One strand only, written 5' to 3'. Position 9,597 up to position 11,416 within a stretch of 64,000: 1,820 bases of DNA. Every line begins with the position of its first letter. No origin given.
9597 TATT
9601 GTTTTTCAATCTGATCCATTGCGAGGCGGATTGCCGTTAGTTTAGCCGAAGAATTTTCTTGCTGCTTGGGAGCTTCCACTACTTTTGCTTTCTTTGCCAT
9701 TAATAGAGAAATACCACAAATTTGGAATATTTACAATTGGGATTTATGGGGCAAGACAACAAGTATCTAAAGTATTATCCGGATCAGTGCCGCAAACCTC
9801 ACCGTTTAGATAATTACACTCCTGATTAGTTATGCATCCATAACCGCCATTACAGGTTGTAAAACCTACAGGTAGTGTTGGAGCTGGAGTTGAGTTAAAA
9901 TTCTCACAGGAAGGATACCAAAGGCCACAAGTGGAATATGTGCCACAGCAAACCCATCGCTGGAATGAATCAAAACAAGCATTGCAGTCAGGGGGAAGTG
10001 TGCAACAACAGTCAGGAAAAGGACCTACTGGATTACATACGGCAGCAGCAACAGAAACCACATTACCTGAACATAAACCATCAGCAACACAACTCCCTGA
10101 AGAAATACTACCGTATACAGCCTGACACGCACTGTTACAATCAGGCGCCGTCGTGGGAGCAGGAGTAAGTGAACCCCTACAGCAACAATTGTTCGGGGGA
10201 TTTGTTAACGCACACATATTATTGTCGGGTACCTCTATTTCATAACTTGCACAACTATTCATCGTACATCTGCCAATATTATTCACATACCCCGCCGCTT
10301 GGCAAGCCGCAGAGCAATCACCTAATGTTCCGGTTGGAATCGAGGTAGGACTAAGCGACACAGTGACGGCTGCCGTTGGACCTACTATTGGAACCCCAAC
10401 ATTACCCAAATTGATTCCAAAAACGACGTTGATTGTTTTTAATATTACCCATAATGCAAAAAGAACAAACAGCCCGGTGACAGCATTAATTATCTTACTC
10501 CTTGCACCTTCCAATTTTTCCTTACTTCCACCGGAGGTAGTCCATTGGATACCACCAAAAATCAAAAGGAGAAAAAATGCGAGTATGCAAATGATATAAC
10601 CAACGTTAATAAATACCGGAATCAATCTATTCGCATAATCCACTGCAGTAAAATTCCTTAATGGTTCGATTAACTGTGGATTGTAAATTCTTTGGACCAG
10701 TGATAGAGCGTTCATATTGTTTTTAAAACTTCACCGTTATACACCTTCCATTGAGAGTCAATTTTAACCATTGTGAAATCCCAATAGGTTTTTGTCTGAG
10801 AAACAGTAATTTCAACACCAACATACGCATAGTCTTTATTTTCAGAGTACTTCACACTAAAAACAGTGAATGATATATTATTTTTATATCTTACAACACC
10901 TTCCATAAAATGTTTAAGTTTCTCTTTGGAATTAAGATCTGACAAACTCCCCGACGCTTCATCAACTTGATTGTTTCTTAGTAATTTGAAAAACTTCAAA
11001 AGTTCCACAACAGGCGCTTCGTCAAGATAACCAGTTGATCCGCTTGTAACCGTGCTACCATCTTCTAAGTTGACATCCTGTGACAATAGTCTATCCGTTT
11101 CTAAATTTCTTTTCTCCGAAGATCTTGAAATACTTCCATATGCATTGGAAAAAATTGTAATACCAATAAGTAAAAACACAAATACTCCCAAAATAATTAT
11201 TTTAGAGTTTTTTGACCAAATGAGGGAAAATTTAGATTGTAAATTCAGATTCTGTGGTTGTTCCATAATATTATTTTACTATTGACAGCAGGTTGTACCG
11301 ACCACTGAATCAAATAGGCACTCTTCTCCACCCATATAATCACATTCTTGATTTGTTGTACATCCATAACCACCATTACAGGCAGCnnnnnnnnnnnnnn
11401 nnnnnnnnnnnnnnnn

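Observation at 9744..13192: Three-gene cassette: two paralogous Cys-rich proteins with a shared pilin-like N-terminal membrane hairpin and shared C-terminal 6-Cys module, flanking a small membrane-anchored protein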

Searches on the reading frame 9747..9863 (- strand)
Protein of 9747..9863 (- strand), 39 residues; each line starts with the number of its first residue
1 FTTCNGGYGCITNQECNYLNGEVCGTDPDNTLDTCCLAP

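Call 60: find_related_loci(query=A6, collection=metagenome_contigs, flank=6000)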
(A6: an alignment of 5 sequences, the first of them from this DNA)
Query A6 (39 aa) in metagenome_contigs; peptide patterns used: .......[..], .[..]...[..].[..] (x = any residue, [..] = any of these).
65 stretches matched a pattern; 2 encode a relative of the query (tblastn E <= 1e-3); 2 distinct loci.
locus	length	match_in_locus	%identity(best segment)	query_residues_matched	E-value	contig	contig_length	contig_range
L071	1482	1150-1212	90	4-24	2e-11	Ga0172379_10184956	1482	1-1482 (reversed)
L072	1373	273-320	81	12-27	5e-7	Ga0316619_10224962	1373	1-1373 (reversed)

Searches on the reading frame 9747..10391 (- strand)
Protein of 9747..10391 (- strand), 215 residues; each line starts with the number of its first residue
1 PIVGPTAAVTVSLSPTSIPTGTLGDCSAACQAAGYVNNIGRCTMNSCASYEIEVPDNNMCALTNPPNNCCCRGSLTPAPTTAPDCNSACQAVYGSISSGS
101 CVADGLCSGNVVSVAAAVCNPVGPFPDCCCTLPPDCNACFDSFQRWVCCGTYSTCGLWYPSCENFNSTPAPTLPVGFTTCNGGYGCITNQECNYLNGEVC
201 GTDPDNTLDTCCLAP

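Call 49: search_protein_families(library=pfam, proteins=[window:9747-10391:-], max_evalue=10)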
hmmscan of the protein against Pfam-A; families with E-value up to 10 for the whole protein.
seq(215 aa): 0 families

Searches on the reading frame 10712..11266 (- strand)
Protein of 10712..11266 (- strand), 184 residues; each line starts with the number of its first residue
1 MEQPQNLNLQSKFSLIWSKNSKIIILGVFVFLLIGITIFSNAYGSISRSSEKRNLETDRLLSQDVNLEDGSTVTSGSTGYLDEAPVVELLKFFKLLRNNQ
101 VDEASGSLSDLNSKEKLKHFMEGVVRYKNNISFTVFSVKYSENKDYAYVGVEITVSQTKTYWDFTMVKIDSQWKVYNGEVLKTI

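Call 4: search_protein_families(library=pfam, proteins=[window:10712-11266:-], max_evalue=1)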
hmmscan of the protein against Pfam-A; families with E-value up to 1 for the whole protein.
window:10712-11266:- (184 aa): 1 family
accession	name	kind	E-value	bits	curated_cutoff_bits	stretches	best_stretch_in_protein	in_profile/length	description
PF05494.18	MlaC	-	0.15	12.3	26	1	124-177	78-132/166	MlaC protein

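Call 5: search_protein_families(library=ncbifam, proteins=[window:10712-11266:-], max_evalue=1)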
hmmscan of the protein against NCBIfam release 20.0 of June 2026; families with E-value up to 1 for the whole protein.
window:10712-11266:- (184 aa): 1 family
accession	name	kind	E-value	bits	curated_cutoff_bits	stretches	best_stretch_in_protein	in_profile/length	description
NF004933.0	PRK06287.1-4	equivalog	0.14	12.4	238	1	16-44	13-41/122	cobalt transport protein CbiN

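Call 16: find_homologous_proteins(query=window:10712-11266:-, max_evalue=0.001)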
Query window:10712-11266:- (184 aa): 1 proteins with E <= 0.001 among 49 candidates.
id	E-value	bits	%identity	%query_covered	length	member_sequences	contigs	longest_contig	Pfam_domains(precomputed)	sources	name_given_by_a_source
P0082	4.4e-105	367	95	99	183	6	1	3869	-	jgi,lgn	-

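Call 18: search_solved_structures(query=window:10712-11266:-, max_evalue=10, show_alignments=2)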
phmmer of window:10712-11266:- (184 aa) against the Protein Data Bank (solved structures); distinct sequences matched with E-value up to 10: 3.
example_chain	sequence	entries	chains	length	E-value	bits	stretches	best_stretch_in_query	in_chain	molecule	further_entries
1iw8_A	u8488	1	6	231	1.5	12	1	33-120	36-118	acid phosphatase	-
9jq0_A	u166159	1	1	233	1.5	11.9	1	34-120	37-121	Acid phosphatase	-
1d2t_A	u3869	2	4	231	1.7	11.8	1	33-120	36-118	ACID PHOSPHATASE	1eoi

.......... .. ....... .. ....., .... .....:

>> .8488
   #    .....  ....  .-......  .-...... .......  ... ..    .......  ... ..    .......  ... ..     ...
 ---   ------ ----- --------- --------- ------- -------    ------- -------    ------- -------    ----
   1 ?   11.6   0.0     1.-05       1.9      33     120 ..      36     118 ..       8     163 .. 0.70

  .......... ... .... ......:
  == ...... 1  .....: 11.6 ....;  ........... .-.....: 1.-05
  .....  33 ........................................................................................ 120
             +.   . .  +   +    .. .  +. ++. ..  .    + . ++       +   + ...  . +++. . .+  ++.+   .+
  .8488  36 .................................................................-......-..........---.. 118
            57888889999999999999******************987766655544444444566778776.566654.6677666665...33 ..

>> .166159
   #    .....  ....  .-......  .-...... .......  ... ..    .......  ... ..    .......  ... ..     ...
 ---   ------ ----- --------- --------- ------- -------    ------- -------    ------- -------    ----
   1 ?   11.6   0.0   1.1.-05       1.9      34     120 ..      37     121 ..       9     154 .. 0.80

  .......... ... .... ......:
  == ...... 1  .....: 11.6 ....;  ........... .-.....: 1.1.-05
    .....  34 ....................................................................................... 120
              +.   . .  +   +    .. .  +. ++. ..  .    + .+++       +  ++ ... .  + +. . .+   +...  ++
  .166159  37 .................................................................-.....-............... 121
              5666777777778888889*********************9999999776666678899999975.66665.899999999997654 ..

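Call 50: search_protein_representatives(protein=window:10712-11266:-)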
Query: 184 residues. Proteins with E-value up to 0.001 (for the whole library): 11; up to 1e-10: 8; up to 1e-30: 1. The best 11 are listed.
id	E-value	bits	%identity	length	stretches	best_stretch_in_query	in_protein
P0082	1.4e-105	366.8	95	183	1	3-184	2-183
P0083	6.9e-26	107.4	38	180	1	9-179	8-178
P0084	6.2e-25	104.4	36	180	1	4-179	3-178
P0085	2.2e-14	70.0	31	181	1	5-179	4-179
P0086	6.5e-13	65.2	33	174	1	4-176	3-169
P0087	1.1e-12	64.4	33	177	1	6-177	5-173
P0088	1.9e-12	63.7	31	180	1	3-181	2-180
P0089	3.3e-11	59.7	29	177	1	5-177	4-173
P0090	7.0e-08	48.9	30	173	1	5-179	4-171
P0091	3.4e-05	40.1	30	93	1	92-177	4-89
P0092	7.1e-05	39.1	28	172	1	5-179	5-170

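Call 54: search_solved_structures(query=A4, max_evalue=10, show_alignments=0)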
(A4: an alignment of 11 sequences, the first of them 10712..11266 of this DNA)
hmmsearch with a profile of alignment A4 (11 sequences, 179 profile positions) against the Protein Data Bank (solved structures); distinct sequences matched with E-value up to 10: 1.
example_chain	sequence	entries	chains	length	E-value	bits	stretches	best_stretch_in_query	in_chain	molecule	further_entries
7v5c_A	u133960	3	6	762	0.35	13.7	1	35-107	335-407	ABC-type oligopeptide transporter ABCB9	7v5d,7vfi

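Call 55: search_protein_families(library=pfam, alignment_id=A4, max_evalue=1)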
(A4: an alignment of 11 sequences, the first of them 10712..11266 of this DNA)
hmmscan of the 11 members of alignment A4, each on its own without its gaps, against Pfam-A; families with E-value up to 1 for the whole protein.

A. member 1, window:10712-11266:- (184 aa): 1 family
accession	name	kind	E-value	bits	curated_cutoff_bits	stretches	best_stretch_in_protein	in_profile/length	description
PF05494.18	MlaC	-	0.15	12.3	26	1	124-177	78-132/166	MlaC protein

B. families by the number of members that match (of 11 scanned): 15 families
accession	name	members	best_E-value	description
PF05494.18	MlaC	2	0.14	MlaC protein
PF09087.17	Cyc-maltodext_N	1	0.014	Cyclomaltodextrinase, N-terminal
PF12870.14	DUF4878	1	0.02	Domain of unknown function (DUF4878)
PF06086.17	Pox_A30L_A26L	1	0.027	Orthopoxvirus A26L/A30L protein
PF04425.17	Bul1_N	1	0.036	Bul1 N terminus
PF10476.14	DUF2448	1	0.043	Protein of unknown function C-terminus (DUF2448)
PF15330.11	SIT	1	0.044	SHP2-interacting transmembrane adaptor protein, SIT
PF05102.17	Holin_BlyA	1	0.045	holin, BlyA family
PF25184.1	YxzE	1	0.089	YxzE-like putative bacteriocin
PF19660.4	DUF6163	1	0.11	Family of unknown function (DUF6163)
PF17870.6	Insulin_TMD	1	0.12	Insulin receptor trans-membrane segment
PF20187.3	DUF6550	1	0.13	Family of unknown function (DUF6550)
PF09769.14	ApoO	1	0.15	Apolipoprotein O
PF01453.30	B_lectin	1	0.19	D-mannose binding lectin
PF16111.11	DUF4829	1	0.24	Domain of unknown function (DUF4829)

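Call 56: predict_structure(alignment_id=A3)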
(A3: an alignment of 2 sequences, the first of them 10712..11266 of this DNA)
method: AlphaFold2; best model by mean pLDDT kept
length: 184 residues; sequences in the alignment: 2
mean_pLDDT: 46.8   pTM: 0.36
mean pLDDT of the five models: 46.8, 43.3, 37.1, 36.2, 35.6
residues with pLDDT >= 90: 0; 70-90: 7; 50-70: 78; < 50: 99
segments of 3 or more residues with pLDDT < 50: 1-4, 43-88, 90-92, 94-129, 177-184
pLDDT, mean of each block of 10 residues (from residue 1): 50 54 68 64 39 34 28 27 40 40 30 46 43 59 63 58 60 47 29
secondary structure, 60 per line:
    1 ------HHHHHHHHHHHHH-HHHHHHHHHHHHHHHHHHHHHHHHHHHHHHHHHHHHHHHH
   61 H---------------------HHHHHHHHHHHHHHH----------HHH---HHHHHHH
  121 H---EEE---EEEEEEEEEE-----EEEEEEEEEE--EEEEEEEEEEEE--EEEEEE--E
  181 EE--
elements in order: H7-19 H21-61 H83-97 H114-121 E125-127 E131-140 E146-155 E158-169 E172-177 E180-182
